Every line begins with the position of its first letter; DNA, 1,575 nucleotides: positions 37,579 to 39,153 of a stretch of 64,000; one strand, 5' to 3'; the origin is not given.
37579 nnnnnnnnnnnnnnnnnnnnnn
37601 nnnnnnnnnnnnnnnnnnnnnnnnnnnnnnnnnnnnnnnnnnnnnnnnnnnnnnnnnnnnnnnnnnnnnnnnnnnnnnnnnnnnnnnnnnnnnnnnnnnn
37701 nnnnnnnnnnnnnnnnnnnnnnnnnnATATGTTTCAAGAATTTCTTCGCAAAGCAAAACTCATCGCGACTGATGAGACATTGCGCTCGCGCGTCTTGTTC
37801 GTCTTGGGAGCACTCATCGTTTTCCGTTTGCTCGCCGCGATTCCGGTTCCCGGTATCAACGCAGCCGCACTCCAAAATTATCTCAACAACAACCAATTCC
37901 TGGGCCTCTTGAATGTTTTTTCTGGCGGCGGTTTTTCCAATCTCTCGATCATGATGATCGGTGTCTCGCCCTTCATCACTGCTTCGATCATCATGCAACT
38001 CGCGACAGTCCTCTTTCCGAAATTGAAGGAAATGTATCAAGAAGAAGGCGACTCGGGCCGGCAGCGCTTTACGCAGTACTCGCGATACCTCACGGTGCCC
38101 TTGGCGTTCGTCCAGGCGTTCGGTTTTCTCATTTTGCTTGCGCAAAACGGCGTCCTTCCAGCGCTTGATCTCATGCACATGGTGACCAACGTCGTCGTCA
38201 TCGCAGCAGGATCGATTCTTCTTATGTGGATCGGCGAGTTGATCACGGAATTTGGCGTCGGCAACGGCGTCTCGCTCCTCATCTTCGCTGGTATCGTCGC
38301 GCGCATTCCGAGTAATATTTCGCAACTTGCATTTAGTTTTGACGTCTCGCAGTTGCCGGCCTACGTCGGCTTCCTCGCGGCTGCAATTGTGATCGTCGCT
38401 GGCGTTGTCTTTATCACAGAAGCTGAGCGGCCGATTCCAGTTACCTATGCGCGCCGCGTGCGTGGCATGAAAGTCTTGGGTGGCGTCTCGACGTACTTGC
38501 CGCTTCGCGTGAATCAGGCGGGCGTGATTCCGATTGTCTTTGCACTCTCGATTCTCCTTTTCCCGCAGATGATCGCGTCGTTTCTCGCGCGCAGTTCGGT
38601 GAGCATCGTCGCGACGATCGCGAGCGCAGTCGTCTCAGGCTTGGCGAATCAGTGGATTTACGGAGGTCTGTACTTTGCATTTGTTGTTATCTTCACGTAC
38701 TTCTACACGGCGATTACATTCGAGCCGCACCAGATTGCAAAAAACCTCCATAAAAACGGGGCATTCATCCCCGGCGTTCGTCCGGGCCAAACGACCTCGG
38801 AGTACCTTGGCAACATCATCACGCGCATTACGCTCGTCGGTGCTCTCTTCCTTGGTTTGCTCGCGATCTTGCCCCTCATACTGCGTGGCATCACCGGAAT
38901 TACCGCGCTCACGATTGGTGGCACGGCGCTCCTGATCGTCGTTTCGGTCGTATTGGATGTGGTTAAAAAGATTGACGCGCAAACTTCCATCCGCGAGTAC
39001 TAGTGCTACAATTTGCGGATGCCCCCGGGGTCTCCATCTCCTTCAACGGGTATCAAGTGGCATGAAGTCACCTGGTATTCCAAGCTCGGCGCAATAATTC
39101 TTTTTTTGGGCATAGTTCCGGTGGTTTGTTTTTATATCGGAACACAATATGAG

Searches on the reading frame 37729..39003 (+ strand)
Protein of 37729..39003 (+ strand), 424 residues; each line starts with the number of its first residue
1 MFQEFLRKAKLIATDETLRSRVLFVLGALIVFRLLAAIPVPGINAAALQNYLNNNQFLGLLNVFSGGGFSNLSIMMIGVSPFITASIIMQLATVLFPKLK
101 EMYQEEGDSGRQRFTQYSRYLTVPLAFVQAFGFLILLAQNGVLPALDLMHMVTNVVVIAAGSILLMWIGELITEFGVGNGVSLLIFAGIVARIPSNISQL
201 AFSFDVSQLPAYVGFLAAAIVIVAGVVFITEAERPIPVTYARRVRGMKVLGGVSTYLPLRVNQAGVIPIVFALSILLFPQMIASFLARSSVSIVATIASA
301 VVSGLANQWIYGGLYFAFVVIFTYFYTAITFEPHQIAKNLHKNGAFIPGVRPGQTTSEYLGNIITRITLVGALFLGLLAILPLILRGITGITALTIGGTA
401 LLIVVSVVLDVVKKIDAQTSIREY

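Call 71: search_protein_families(library=pfam, proteins=[window:37729-39003:+], max_evalue=0.00001)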
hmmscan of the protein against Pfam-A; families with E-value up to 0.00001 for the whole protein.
window:37729-39003:+ (424 aa): 1 family
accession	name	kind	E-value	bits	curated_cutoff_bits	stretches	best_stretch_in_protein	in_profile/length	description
PF00344.25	SecY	-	1.4e-102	343.7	32.2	1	73-412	1-306/306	SecY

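Call 73: find_related_loci(query=window:37729-39003:+, collection=genome_contigs, flank=500)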
Query window:37729-39003:+ (424 aa) in genome_contigs; peptide patterns used: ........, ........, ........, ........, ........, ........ (x = any residue, [..] = any of these).
557 stretches matched a pattern; 431 encode a relative of the query (tblastn E <= 1e-3); the best 80 are kept; 80 distinct loci.
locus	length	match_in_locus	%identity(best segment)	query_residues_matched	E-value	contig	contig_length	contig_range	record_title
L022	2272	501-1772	80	1-424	0e+0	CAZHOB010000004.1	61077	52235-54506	MAG TPA_asm: uncultured Candidatus Saccharibacteria bacterium isolate SRP193066_co2_91 genome assembly, contig: NODE_162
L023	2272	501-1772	84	1-424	0e+0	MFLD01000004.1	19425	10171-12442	MAG: Candidatus Kaiserbacteria bacterium RIFCSPHIGHO2_02_FULL_49_16 rifcsphigho2_02_scaffold_11340, whole genome shotgun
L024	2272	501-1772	81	1-424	0e+0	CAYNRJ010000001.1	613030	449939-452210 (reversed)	MAG TPA_asm: uncultured Candidatus Saccharibacteria bacterium isolate SRP292972_co1_88 genome assembly, contig: NODE_15_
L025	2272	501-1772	84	1-424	0e+0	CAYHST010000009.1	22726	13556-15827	MAG TPA_asm: uncultured Candidatus Saccharibacteria bacterium isolate ERP119705_co14_305 genome assembly, contig: NODE_2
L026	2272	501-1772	81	1-424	0e+0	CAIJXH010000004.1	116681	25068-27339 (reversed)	uncultured bacterium isolate A14_bin-1224 genome assembly, contig: bin-1224:04/22, whole genome shotgun sequence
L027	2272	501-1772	80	1-424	0e+0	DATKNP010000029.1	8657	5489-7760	MAG TPA_asm: Candidatus Paceibacterota bacterium isolate SMAG_U14740 k141_1417117, whole genome shotgun sequence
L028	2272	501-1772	80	1-424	0e+0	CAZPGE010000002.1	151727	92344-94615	MAG TPA_asm: uncultured Candidatus Saccharibacteria bacterium isolate ERP113451_co1_69 genome assembly, contig: NODE_33_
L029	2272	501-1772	83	1-424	0e+0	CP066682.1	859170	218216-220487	MAG: Candidatus Kaiserbacteria bacterium isolate NC_groundwater_79_Ag_B-0.1um_58_26 chromosome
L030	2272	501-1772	79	1-424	0e+0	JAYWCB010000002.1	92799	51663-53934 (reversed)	MAG: Candidatus Paceibacterota bacterium isolate GL94_DN_metabat_15 GL94_DN_metabat_15_1, whole genome shotgun sequence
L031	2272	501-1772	79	1-424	0e+0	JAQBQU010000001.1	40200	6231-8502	MAG: Candidatus Kaiserbacteria bacterium isolate RYN_381 scaffold_589934, whole genome shotgun sequence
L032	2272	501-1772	84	1-424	0e+0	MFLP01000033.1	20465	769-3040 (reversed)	MAG: Candidatus Kaiserbacteria bacterium RIFCSPHIGHO2_12_FULL_53_13 rifcsphigho2_12_scaffold_6128, whole genome shotgun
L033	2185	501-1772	78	1-424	0e+0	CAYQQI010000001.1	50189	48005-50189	MAG TPA_asm: uncultured Candidatus Saccharibacteria bacterium isolate binchicken_co264_107 genome assembly, contig: NODE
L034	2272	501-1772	78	1-424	0e+0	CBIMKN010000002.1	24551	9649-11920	MAG TPA_asm: uncultured bacterium isolate SRR16817059_concoct_14 genome assembly, contig: ERZ27394141.331, whole genome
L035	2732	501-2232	81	1-424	0e+0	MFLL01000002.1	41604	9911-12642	MAG: Candidatus Kaiserbacteria bacterium RIFCSPHIGHO2_02_FULL_55_25 rifcsphigho2_02_scaffold_1083, whole genome shotgun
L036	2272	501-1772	81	1-424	0e+0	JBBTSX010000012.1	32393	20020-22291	MAG: Patescibacteria group bacterium isolate H41-bin036_1 H41_bin036_1_000000000012, whole genome shotgun sequence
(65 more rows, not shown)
